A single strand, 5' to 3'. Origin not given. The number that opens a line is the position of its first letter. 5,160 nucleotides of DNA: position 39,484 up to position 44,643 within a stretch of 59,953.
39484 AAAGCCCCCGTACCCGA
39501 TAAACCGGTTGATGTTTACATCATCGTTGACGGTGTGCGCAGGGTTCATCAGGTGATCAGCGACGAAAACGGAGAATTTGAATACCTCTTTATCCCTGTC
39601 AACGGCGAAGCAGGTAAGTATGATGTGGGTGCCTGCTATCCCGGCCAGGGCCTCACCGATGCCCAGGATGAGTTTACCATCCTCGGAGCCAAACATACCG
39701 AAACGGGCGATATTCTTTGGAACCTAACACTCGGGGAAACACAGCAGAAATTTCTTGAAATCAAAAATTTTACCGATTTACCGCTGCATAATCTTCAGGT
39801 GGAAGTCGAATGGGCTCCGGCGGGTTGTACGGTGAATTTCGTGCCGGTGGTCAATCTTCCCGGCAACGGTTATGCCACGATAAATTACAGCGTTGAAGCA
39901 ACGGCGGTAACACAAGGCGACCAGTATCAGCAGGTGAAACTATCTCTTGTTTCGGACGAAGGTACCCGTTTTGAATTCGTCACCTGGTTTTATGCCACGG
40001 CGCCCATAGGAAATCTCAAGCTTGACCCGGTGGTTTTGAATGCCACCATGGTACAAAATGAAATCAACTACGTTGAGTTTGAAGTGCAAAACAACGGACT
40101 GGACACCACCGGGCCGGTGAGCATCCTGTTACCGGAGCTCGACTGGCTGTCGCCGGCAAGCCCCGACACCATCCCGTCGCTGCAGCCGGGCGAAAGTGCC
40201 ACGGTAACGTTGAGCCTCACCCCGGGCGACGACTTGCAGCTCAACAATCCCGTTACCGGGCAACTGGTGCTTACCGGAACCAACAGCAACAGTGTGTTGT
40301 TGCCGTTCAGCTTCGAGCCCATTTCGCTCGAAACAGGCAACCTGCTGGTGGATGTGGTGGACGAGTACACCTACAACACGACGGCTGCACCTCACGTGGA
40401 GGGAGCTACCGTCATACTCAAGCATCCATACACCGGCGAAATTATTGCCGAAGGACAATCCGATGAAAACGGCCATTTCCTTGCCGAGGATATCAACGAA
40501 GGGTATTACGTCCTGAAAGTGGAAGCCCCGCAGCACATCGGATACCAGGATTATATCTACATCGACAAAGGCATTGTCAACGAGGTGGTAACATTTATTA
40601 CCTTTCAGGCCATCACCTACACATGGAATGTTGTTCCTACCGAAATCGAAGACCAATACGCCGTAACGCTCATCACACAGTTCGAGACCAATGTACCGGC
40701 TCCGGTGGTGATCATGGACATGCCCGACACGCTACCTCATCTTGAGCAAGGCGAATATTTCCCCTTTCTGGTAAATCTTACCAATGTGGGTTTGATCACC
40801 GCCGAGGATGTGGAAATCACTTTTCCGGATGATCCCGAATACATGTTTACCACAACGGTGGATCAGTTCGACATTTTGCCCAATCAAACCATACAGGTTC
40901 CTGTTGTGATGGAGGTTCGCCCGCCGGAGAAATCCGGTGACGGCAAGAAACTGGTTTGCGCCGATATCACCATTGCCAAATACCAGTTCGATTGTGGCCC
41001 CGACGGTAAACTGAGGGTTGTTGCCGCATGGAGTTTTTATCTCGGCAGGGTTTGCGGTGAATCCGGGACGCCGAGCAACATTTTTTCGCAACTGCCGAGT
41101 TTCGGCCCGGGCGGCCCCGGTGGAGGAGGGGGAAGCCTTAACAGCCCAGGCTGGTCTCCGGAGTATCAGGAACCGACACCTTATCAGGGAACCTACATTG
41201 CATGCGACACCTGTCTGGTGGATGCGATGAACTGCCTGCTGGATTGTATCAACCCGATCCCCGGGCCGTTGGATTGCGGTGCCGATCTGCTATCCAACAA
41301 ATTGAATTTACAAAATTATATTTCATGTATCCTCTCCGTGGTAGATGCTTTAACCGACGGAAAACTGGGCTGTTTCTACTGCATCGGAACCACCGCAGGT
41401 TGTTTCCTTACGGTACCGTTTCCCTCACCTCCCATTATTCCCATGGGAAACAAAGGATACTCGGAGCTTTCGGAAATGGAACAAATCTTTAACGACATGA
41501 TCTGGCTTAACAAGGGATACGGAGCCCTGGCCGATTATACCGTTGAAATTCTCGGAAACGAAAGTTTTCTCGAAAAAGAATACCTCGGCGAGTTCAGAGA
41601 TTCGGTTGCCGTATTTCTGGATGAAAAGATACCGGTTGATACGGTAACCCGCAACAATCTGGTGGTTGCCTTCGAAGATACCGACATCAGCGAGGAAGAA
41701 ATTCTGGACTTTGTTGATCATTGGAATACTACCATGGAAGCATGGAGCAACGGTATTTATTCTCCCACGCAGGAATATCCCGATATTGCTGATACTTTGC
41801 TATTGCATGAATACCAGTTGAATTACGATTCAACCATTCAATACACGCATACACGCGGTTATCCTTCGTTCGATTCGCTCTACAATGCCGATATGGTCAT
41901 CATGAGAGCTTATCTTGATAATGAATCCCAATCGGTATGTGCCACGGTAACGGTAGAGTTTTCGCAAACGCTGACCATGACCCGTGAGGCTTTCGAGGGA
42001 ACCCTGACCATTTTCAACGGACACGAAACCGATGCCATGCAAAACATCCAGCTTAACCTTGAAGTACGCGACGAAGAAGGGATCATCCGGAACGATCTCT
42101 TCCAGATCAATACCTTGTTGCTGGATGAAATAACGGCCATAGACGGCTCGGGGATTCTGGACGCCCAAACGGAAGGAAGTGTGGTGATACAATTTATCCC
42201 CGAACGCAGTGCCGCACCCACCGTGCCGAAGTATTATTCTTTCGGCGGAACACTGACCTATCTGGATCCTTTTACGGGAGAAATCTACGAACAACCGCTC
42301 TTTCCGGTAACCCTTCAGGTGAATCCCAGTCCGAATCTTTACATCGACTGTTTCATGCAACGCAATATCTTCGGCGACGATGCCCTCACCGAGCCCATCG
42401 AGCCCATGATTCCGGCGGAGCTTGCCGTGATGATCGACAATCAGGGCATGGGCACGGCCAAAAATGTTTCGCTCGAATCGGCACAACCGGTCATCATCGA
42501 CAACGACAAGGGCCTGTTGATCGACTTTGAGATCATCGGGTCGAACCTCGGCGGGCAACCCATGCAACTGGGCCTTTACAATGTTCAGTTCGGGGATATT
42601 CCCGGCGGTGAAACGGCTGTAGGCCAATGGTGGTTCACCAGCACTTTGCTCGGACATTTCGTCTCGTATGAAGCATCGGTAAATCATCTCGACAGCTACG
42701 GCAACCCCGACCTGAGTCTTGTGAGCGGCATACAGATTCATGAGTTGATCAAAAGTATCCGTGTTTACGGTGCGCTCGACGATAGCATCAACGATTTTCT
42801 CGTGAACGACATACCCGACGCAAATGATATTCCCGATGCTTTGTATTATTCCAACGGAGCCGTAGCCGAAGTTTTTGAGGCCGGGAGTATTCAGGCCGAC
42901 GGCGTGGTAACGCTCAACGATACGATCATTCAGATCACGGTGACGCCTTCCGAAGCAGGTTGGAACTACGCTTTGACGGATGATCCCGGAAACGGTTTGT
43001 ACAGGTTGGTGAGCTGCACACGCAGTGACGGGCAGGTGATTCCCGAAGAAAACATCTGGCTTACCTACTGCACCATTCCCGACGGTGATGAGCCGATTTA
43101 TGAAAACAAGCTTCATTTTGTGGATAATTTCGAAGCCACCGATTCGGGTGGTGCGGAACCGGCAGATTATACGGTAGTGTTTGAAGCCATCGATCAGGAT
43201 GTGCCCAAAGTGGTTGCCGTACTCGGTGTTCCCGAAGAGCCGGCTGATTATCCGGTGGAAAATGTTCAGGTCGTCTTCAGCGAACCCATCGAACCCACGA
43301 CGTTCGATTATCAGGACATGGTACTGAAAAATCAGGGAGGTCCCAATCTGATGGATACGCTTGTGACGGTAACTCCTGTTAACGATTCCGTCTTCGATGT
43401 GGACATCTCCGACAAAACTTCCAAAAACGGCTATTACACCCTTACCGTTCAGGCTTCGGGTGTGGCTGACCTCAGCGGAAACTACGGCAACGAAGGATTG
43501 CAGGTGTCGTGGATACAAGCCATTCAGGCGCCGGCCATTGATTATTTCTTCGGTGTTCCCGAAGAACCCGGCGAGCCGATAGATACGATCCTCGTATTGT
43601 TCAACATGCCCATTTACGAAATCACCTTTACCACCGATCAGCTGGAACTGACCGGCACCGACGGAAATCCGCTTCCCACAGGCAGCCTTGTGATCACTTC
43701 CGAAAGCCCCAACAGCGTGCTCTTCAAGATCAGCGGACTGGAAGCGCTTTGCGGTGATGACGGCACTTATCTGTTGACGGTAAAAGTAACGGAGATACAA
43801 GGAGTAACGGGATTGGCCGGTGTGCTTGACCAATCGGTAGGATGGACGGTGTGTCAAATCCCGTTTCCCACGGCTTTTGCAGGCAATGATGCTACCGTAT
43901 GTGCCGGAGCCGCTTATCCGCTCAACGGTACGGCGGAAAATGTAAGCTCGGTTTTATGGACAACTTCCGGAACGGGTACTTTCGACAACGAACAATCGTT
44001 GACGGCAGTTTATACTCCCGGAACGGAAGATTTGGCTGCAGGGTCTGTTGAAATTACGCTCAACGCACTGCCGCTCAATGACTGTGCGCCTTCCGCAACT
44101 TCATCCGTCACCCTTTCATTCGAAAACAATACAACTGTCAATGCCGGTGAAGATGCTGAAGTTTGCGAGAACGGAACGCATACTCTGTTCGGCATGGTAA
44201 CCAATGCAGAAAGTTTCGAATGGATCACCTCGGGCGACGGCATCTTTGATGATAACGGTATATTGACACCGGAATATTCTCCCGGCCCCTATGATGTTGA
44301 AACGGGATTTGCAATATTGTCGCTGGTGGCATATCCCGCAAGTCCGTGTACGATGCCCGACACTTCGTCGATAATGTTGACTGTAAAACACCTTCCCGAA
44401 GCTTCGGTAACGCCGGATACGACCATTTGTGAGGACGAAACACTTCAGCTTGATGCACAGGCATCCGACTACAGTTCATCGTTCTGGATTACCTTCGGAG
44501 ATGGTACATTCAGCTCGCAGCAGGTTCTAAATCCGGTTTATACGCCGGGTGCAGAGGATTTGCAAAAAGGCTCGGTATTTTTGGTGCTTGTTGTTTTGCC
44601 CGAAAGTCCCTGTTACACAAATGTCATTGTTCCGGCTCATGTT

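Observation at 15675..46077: Three giant T9SS cargo genes (1751, 1570 and 5387 codons) form a ~30 kb surface-protein locus around one receiver/PPDK_N gene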

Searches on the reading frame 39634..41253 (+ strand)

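Call 53: search_protein_families(library=pfam, proteins=[window:39634-41253:+], max_evalue=0.001)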
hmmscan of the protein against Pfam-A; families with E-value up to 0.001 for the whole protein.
window:39634-41253:+ (540 aa): 3 families
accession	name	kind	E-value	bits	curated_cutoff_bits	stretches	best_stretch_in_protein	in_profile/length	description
PF10633.15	NPCBM_assoc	-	1.7e-07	31.7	24.4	1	147-200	9-63/78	NPCBM-associated, NEW3 domain of alpha-galactosidase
PF07705.17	CARDB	-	4.2e-06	27.3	22.7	0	136-198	12-72/101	CARDB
PF13620.12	CarboxypepD_reg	-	0.00015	22.5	32.3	1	255-301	14-59/82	Carboxypeptidase regulatory-like domain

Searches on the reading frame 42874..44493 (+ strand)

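Call 53: search_protein_families(library=pfam, proteins=[window:42874-44493:+], max_evalue=0.001)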
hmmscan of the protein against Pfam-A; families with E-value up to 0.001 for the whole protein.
window:42874-44493:+ (540 aa): 1 family
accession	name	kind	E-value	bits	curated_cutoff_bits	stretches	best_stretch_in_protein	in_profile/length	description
PF13205.12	Big_5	-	3.2e-08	34.7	23.6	1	126-203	19-93/105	Bacterial Ig-like domain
